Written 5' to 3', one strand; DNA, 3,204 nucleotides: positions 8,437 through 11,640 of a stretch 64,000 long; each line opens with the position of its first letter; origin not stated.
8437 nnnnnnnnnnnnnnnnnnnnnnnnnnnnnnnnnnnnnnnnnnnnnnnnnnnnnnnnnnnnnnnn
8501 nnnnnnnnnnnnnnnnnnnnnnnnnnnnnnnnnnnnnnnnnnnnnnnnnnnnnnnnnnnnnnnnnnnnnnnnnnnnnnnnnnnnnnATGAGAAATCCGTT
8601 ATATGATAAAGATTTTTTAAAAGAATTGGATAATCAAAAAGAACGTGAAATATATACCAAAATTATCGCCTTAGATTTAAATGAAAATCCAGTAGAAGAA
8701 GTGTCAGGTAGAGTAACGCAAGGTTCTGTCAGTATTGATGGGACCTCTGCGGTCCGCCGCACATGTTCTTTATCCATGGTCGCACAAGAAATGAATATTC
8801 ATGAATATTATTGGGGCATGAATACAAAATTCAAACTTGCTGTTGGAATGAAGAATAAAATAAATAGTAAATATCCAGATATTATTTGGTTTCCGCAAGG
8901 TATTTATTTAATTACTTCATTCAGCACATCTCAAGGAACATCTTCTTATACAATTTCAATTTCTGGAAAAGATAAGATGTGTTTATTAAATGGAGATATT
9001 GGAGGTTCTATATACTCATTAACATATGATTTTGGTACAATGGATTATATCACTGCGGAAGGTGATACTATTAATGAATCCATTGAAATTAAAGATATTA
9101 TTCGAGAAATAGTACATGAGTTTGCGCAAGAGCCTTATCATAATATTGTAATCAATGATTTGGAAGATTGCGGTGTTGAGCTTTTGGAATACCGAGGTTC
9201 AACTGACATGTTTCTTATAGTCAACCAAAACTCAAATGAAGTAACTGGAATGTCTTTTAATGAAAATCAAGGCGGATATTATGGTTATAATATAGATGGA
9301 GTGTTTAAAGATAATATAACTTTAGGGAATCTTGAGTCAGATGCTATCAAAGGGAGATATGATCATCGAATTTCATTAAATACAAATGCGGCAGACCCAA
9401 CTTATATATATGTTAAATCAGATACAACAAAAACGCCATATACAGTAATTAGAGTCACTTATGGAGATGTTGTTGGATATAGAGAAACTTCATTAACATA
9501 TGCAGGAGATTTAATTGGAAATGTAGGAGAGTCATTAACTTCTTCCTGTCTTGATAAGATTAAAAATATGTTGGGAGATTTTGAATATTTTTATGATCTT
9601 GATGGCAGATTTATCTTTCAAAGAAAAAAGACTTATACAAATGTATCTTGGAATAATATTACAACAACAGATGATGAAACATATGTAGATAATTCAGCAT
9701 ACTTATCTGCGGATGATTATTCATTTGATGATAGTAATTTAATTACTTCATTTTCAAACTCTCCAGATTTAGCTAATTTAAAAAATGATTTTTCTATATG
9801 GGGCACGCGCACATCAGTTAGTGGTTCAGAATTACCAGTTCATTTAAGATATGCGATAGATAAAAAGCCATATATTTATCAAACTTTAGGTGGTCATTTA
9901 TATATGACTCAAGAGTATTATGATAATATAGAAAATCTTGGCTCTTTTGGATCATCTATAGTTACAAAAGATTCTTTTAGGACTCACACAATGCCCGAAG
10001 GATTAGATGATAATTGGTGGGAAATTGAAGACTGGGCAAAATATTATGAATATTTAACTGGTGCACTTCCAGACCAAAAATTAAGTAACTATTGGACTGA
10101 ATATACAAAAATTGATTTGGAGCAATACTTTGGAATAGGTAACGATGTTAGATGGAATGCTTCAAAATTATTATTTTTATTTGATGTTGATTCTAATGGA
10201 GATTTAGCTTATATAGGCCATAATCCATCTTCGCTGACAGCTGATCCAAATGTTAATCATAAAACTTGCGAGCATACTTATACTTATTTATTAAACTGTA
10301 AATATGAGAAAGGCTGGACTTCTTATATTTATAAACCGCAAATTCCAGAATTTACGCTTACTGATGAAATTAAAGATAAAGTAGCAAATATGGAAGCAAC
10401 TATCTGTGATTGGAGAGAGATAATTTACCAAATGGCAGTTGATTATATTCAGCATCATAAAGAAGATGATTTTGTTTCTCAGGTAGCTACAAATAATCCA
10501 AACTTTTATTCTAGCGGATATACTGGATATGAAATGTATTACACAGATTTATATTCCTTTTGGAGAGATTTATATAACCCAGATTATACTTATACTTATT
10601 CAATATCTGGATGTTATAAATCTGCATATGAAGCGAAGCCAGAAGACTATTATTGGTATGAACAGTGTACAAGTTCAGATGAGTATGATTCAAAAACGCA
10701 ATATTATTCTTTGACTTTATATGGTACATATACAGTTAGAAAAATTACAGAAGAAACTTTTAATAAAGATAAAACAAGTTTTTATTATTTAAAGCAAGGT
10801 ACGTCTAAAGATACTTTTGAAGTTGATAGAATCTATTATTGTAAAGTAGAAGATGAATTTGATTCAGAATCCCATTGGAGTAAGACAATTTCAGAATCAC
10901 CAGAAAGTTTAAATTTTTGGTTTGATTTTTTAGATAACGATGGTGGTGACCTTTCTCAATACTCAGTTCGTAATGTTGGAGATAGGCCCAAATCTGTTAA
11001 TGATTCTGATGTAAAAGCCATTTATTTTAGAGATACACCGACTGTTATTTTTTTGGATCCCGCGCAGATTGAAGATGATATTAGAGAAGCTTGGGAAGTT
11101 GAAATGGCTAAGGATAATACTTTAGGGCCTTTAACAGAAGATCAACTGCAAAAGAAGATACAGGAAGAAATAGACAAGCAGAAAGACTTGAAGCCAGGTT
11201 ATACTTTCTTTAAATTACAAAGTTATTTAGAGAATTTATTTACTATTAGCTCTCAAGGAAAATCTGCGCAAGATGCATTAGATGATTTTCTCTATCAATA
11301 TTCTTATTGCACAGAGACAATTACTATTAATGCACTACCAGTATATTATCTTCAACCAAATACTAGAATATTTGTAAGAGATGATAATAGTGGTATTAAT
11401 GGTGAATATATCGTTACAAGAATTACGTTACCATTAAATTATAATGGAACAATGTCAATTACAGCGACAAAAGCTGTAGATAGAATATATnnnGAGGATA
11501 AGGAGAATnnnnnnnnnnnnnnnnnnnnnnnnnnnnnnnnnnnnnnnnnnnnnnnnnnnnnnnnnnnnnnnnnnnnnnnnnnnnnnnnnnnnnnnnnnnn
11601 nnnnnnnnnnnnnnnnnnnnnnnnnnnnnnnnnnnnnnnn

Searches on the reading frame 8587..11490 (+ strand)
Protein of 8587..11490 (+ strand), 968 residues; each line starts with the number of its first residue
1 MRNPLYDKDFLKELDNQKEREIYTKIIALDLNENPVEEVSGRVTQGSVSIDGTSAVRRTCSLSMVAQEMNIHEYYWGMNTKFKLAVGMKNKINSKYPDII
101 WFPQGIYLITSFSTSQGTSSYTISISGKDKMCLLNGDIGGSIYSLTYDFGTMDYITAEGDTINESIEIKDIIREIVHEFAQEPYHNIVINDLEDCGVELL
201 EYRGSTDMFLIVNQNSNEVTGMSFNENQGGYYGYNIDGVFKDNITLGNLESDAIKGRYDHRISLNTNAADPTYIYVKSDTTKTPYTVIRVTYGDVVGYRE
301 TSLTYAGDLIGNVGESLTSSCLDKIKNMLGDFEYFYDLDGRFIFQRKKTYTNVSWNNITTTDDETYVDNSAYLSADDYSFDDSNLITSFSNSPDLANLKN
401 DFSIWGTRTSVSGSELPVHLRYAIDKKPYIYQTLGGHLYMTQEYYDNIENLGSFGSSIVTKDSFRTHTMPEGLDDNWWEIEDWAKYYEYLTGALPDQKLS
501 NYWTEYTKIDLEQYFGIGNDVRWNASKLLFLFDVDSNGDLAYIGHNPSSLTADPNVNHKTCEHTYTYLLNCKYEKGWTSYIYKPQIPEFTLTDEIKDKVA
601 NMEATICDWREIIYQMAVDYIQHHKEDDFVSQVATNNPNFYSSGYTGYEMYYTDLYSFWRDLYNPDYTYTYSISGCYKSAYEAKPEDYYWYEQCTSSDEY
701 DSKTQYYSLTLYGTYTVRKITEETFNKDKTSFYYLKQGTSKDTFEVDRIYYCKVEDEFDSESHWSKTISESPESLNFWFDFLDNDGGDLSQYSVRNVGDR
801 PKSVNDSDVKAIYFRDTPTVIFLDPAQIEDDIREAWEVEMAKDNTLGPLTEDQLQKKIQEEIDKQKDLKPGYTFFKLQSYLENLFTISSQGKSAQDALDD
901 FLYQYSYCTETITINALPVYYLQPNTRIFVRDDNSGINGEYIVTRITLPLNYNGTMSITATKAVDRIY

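Call 11: search_protein_families(library=phrogs, proteins=[window:8587-11490:+], max_evalue=0.001)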
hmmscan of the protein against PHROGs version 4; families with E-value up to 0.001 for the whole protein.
window:8587-11490:+ (968 aa): 2 families
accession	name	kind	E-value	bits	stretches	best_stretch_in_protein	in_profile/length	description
phrog_32343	-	unknown function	1.1e-39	137.2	3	6-197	10-197/921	-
phrog_1887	-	tail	3.4e-10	40.5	1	19-138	299-422/670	tail protein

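Call 61: search_protein_families(library=pfam, proteins=[window:8587-11490:+], max_evalue=0.01)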
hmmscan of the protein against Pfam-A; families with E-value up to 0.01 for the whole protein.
window:8587-11490:+ (968 aa): 0 families

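Call 111: search_solved_structures(query=window:8587-11490:+, max_evalue=1)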
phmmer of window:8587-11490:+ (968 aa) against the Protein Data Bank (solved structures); distinct sequences matched with E-value up to 1: 0.
